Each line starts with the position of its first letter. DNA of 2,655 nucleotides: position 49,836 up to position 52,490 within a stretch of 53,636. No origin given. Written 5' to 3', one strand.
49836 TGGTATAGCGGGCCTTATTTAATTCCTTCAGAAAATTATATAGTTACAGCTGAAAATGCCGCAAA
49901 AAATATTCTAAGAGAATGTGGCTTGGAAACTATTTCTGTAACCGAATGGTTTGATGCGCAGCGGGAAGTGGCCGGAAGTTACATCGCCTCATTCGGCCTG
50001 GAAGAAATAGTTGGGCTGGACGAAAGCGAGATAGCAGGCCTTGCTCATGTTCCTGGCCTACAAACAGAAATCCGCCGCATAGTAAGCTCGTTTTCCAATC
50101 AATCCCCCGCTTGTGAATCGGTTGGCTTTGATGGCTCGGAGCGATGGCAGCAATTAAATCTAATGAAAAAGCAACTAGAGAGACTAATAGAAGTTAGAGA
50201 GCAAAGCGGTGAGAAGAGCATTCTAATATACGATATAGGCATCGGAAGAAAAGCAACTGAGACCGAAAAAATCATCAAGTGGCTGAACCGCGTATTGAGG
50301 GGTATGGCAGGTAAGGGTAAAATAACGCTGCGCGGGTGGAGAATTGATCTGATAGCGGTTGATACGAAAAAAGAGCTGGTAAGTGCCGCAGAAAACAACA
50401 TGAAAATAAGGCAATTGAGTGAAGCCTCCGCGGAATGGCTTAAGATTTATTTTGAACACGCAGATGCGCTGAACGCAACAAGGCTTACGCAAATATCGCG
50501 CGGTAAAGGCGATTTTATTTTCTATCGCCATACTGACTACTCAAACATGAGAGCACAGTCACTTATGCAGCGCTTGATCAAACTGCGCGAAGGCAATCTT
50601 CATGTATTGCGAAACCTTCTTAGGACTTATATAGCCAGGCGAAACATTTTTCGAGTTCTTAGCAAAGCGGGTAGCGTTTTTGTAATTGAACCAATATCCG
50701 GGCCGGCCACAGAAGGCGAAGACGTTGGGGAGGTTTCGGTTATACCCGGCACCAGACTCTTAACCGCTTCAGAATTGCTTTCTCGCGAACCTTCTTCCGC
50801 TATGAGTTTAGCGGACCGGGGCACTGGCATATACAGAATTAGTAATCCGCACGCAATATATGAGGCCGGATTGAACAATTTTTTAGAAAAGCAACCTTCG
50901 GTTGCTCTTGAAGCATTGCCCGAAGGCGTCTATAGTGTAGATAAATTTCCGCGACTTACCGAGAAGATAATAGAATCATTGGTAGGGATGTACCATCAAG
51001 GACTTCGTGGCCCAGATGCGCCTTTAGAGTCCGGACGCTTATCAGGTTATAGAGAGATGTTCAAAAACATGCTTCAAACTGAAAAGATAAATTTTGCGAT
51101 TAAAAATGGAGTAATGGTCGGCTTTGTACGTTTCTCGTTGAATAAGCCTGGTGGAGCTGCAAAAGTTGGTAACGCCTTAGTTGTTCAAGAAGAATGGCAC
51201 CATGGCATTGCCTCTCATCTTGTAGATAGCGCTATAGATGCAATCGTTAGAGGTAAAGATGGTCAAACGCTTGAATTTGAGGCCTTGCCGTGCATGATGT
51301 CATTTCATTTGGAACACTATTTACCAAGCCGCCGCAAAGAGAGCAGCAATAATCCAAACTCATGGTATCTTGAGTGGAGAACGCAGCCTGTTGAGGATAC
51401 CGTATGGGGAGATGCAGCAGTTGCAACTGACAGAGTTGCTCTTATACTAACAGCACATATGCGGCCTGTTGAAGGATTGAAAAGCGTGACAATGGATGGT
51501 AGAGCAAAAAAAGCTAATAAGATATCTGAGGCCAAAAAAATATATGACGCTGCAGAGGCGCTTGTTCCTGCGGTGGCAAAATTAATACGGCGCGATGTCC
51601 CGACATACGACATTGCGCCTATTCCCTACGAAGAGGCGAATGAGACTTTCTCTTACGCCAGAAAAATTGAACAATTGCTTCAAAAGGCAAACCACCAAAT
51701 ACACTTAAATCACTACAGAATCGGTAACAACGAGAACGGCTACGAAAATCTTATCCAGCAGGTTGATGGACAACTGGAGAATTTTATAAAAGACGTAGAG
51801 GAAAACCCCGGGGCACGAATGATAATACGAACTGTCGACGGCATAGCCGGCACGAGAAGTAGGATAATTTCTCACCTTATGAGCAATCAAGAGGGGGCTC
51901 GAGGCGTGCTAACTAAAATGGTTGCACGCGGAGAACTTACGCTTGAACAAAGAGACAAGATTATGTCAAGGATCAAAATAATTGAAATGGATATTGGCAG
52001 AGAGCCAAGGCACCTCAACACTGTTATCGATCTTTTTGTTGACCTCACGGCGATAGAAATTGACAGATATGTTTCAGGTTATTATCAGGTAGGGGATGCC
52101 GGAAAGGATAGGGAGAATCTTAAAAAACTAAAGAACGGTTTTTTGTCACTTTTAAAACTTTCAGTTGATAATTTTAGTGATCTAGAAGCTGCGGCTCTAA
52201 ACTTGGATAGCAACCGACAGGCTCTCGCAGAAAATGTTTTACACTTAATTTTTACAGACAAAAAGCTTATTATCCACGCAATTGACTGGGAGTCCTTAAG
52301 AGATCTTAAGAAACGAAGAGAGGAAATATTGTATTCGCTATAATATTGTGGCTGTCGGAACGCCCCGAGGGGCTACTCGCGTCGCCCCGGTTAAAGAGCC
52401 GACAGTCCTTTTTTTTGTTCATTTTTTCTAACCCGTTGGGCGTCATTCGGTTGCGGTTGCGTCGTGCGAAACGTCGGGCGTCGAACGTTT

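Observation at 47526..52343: Orphan 1605-aa exported multi-enzyme protein as a self-contained transcription unit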

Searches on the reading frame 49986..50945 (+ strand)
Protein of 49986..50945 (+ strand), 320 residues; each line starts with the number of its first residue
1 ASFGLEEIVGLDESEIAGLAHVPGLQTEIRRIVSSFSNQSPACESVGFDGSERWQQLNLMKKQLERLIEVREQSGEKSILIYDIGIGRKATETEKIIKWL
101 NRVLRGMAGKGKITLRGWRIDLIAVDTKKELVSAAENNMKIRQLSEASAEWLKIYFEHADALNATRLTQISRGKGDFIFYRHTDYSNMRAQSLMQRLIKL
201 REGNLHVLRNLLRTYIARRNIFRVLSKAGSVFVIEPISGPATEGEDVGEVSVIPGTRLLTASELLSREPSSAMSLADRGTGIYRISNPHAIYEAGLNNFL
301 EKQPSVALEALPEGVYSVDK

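Call 39: search_solved_structures(query=A2, max_evalue=10, show_alignments=2)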
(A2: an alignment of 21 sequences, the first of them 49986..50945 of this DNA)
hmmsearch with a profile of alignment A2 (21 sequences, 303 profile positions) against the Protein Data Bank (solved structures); distinct sequences matched with E-value up to 10: 2.
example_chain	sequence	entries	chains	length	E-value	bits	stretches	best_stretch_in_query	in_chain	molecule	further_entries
8q69_A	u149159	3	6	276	0.36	12.7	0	101-149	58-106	mRNA cap guanine-N7 methyltransferase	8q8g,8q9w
8yts_A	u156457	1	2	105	1.1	11.1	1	203-243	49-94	Cytochrome C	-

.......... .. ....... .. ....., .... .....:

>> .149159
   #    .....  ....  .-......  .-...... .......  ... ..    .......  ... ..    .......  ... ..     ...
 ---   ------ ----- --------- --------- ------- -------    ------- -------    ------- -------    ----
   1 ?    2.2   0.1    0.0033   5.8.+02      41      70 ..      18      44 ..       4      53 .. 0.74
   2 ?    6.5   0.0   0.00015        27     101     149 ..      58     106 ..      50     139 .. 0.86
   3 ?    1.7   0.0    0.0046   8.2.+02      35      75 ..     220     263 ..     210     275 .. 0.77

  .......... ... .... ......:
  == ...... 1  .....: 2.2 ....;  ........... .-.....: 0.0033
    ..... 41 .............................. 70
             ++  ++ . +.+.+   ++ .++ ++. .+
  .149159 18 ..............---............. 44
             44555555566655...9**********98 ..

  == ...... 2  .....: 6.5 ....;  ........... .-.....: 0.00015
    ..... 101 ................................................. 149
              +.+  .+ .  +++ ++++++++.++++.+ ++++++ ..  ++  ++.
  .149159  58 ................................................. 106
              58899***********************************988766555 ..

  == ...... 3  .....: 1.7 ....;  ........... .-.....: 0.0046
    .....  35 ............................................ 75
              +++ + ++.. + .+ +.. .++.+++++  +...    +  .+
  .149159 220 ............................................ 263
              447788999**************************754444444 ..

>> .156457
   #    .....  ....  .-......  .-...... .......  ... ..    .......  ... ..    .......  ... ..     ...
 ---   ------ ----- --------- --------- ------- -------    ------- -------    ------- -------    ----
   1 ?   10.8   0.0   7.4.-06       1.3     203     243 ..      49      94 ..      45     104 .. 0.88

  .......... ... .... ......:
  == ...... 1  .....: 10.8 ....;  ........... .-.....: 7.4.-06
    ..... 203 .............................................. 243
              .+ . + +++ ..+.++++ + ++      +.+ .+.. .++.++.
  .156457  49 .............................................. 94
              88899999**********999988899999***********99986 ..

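Call 40: search_protein_families(library=pfam, alignment_id=A2, max_evalue=1)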
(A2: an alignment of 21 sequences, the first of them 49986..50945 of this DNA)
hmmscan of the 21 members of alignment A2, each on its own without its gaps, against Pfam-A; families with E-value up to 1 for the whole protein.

A. member 1, window:49986-50945:+ (320 aa): 2 families
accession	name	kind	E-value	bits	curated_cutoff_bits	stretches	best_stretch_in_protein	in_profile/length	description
PF09994.14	T6SS_Tle1-like_cat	-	0.22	11.3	27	1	63-111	27-76/287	T6SS, Phospholipase effector Tle1-like, catalytic domain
PF22326.1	MMS21_N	-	0.24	12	27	1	25-103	22-92/103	E3 SUMO-protein ligase MMS21, N-terminal domain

B. families by the number of members that match (of 21 scanned): 17 families
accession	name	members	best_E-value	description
PF13847.12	Methyltransf_31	2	0.005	Methyltransferase domain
PF09994.14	T6SS_Tle1-like_cat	2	0.13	T6SS, Phospholipase effector Tle1-like, catalytic domain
PF14581.11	SseB_C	1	0.0072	SseB protein C-terminal domain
PF08282.18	Hydrolase_3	1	0.0097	haloacid dehalogenase-like hydrolase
PF19011.5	DUF5740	1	0.024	Family of unknown function (DUF5740)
PF18435.7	EstA_Ig_like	1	0.041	Esterase Ig-like N-terminal domain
PF19551.4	DUF6074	1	0.071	Family of unknown function (DUF6074)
PF00627.37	UBA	1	0.1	UBA/TS-N domain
PF00856.33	SET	1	0.1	SET domain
PF20636.2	SMN_G2-BD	1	0.11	Survival Motor Neuron, Gemin2-binding domain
PF03123.20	CAT_RBD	1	0.11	CAT RNA binding domain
PF07756.17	DUF1612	1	0.12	Protein of unknown function (DUF1612)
PF13079.11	DUF3916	1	0.14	Protein of unknown function (DUF3916)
PF04518.17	Effector_1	1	0.2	Effector from type III secretion system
PF22326.1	MMS21_N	1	0.24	E3 SUMO-protein ligase MMS21, N-terminal domain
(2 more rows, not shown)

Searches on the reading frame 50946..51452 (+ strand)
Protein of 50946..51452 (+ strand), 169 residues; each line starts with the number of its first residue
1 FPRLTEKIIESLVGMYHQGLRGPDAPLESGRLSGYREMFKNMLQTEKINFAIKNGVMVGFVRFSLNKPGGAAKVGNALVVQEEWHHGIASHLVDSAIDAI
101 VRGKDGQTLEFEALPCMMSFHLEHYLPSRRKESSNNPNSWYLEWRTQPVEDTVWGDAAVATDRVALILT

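Call 62: search_protein_families(library=pfam, proteins=[window:50946-51452:+], max_evalue=0.01)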
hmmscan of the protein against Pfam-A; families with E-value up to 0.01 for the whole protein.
window:50946-51452:+ (169 aa): 1 family
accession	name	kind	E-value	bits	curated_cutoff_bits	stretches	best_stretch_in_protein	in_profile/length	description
PF00583.31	Acetyltransf_1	-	0.00015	22.5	20.7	1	45-99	32-87/116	Acetyltransferase (GNAT) family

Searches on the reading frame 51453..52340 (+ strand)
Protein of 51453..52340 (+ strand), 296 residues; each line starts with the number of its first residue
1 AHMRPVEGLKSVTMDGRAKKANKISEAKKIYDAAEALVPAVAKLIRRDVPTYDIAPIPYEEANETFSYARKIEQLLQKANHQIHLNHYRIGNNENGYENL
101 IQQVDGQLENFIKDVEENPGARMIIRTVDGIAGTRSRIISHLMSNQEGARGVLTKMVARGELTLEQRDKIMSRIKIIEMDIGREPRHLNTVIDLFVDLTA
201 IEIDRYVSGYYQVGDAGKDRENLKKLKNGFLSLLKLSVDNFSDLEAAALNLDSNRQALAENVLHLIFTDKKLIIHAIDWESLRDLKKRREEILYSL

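Call 50: predict_structure(alignment_id=A4)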
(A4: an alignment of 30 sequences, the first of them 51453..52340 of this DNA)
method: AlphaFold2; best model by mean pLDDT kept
length: 296 residues; sequences in the alignment: 30
mean_pLDDT: 86.1   pTM: 0.84
mean pLDDT of the five models: 86.1, 83.3, 82.9, 82.4, 81.3
residues with pLDDT >= 90: 179; 70-90: 71; 50-70: 28; < 50: 18
segments of 3 or more residues with pLDDT < 50: 1-5, 7-14
pLDDT, mean of each block of 10 residues (from residue 1): 46 52 72 87 94 96 91 94 96 93 95 96 95 83 70 85 94 96 81 95 94 77 95 95 97 93 96 86 73 51
secondary structure, 60 per line:
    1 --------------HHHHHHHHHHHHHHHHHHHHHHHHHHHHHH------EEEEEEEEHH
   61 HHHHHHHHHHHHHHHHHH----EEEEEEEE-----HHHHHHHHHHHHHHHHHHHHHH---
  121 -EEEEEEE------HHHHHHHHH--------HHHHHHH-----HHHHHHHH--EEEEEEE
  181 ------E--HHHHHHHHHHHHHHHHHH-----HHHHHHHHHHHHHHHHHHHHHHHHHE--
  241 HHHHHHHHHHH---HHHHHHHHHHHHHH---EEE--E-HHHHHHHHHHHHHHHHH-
elements in order: H15-44 E51-58 H59-78 E83-90 H96-117 E122-128 H135-143 H152-158 H164-171 E174-180 H190-207 H213-237 H241-251 H255-268 E272-274 H279-295

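Call 52: fold_search(model_id=the predicted structure, library=pdb)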
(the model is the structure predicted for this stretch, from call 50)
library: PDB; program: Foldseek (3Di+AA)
matches with E <= 10: 1252; with E <= 0.001: 0
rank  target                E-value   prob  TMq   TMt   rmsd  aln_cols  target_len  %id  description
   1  3gep_A                8.1e-03  0.75  0.20  0.26   8.9       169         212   12  Human hypoxanthine guanine phosphoribosyltranserfase in complex with (S)-9-(3-hydroxy-2-phosphonylmethoxypropyl)guanin (released 2009-08-18)
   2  2qe7_D                9.1e-03  0.47  0.23  0.16  17.3       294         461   11  Crystal structure of the f1-atpase from the thermoalkaliphilic bacterium bacillus sp. ta2.a1 (released 2007-08-21)
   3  7jk6_C                1.3e-02  0.23  0.19  0.13  22.9       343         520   12  Structure of Drosophila ORC in the active conformation (released 2020-09-09)
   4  4ywh_B                1.6e-02  0.20  0.16  0.15  20.0       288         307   12  CRYSTAL STRUCTURE OF AN ABC TRANSPORTER SOLUTE BINDING PROTEIN (IPR025997) FROM ACTINOBACILLUS SUCCINOGENES 130Z (Asuc (released 2015-04-15)
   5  2hph                  1.7e-02  0.18  0.17  0.16  22.0       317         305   15  High resolution structure of E. coli glucose/galactose binding protein bound with glucose (released 2007-03-20)
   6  2ipm                  1.8e-02  0.18  0.17  0.17  22.1       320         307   16  Crystal structure of a disulfide mutant glucose binding protein (released 2007-03-20)
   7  3oeh_E                2.3e-02  0.33  0.23  0.16  19.6       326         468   10  Structure of four mutant forms of yeast F1 ATPase: beta-V279F (released 2010-09-15)
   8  9o1a_A                2.4e-02  0.41  0.23  0.16  17.5       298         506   11  Pseudomonas aeruginosa ATPase State1 F1Fo focused (released 2025-12-10)
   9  7p2y_C                2.4e-02  0.38  0.24  0.16  17.3       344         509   13  F1Fo-ATP synthase from Acinetobacter baumannii (state 1) (released 2022-02-02)
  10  5d09_C                2.4e-02  0.25  0.19  0.18  16.4       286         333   12  Neisseria meningitidis 3 deoxy-D-arabino-heptulosonate 7-phosphate synthase Phe211Ala variant (released 2016-08-10)
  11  1umb_A                2.9e-02  0.35  0.24  0.21  20.7       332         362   13  branched-chain 2-oxo acid dehydrogenase (E1) from Thermus thermophilus HB8 in holo-form (released 2004-03-30)
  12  1umb_C                2.9e-02  0.28  0.23  0.20  20.4       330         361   14  branched-chain 2-oxo acid dehydrogenase (E1) from Thermus thermophilus HB8 in holo-form (released 2004-03-30)
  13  7p2y_B                3.1e-02  0.33  0.23  0.15  17.4       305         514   11  F1Fo-ATP synthase from Acinetobacter baumannii (state 1) (released 2022-02-02)
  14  6oqr_C                3.3e-02  0.33  0.23  0.15  18.6       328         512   12  E. coli ATP Synthase ADP State 1a (released 2020-06-03)
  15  6rd4_Z                3.3e-02  0.25  0.22  0.14  18.4       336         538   12  CryoEM structure of Polytomella F-ATP synthase, Full dimer, composite map (released 2019-07-03)
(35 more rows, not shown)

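Call 83: fold_search(model_id=the predicted structure, library=viral)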
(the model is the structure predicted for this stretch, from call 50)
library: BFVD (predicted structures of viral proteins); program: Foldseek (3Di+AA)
matches with E <= 10: 592; with E <= 0.001: 0
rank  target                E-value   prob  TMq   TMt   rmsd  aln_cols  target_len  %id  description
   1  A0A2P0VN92            1.3e-02  0.41  0.21  0.24  13.6       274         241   10  Uncharacterized protein [Tetraselmis virus 1]
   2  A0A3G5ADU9            1.3e-02  0.41  0.20  0.16  34.3       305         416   10  Uncharacterized protein [Satyrvirus sp.]
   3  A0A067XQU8            3.0e-02  0.28  0.17  0.18  18.3       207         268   10  (no name in the UniProt tables at hand)
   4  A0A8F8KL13            4.1e-02  0.16  0.18  0.18  20.6       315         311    8  Replication factor C clamp loader [Clandestinovirus]
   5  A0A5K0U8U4            4.3e-02  0.25  0.22  0.09  15.3       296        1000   13  RBR-type E3 ubiquitin transferase [Yasminevirus sp. GU-2018]
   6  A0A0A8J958            4.6e-02  0.13  0.18  0.10  18.9       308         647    8  ATP-dependent Clp protease ATP-binding subunit ClpA [Klebsiella phage K64-1]
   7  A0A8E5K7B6            4.8e-02  0.23  0.18  0.09  12.8       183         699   11  (no name in the UniProt tables at hand)
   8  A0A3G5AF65            5.1e-02  0.47  0.23  0.31  16.2       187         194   12  Tyrosine specific protein phosphatases domain-containing protein [Solivirus sp.]
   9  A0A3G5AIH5            5.4e-02  0.23  0.18  0.17  10.4       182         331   15  Uncharacterized protein [Sylvanvirus sp.]
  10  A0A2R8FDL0            5.4e-02  0.18  0.16  0.17  21.0       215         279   11  P-loop containing nucleoside triphosphate hydrolase [Brazilian cedratvirus IHUMI]
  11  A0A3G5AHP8            5.8e-02  0.38  0.24  0.19  19.9       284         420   10  VWFA domain-containing protein [Satyrvirus sp.]
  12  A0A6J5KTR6            5.8e-02  0.10  0.16  0.14  18.5       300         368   10  AAA domain containing protein [uncultured Caudovirales phage]
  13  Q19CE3                6.5e-02  0.16  0.20  0.19  21.1       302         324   12  Uncharacterized protein nrdC.10 [Aeromonas phage 25]
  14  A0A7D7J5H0            7.3e-02  0.33  0.22  0.23  16.1       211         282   15  (no name in the UniProt tables at hand)
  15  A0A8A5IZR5            7.3e-02  0.23  0.21  0.16  30.3       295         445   10  (no name in the UniProt tables at hand)
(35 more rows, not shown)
